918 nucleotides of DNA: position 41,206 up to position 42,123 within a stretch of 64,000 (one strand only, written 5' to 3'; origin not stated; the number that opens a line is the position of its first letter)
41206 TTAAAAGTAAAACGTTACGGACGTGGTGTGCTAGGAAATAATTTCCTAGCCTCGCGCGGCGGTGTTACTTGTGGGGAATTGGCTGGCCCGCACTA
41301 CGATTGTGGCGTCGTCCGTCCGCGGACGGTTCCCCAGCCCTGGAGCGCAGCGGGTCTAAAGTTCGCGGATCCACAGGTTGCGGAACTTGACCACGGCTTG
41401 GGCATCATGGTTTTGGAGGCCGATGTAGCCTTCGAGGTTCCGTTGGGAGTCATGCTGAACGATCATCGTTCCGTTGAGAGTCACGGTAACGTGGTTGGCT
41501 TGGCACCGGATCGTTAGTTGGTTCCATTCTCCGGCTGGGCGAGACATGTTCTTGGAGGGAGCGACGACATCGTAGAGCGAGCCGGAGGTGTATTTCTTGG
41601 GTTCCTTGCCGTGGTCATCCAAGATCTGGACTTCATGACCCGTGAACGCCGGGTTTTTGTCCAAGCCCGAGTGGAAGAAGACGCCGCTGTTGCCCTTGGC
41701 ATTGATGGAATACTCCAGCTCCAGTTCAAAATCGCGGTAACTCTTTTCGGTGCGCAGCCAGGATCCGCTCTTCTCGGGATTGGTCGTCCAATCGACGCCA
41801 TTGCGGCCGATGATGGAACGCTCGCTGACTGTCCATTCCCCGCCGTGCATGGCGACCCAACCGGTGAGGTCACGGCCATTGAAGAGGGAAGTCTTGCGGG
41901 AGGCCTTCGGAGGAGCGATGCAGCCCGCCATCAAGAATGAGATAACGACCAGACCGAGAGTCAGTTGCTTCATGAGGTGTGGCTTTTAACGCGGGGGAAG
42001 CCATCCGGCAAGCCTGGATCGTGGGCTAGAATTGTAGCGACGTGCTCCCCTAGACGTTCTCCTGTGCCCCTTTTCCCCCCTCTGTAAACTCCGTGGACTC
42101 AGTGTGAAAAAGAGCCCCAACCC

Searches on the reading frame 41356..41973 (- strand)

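Call 64: search_protein_families(library=pfam, proteins=[window:41356-41973:-], max_evalue=0.001)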
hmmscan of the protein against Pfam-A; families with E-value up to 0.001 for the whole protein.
window:41356-41973:- (205 aa): 2 families
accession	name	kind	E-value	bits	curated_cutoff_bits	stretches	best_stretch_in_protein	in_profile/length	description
PF06439.18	3keto-disac_hyd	-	2.1e-48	165.3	26.8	1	28-203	3-187/187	3-keto-disaccharide hydrolase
PF21708.4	Glyco_hydro_59_C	-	0.00085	19.8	27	0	139-203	109-173/175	Galactocerebrosidase, C-terminal lectin domain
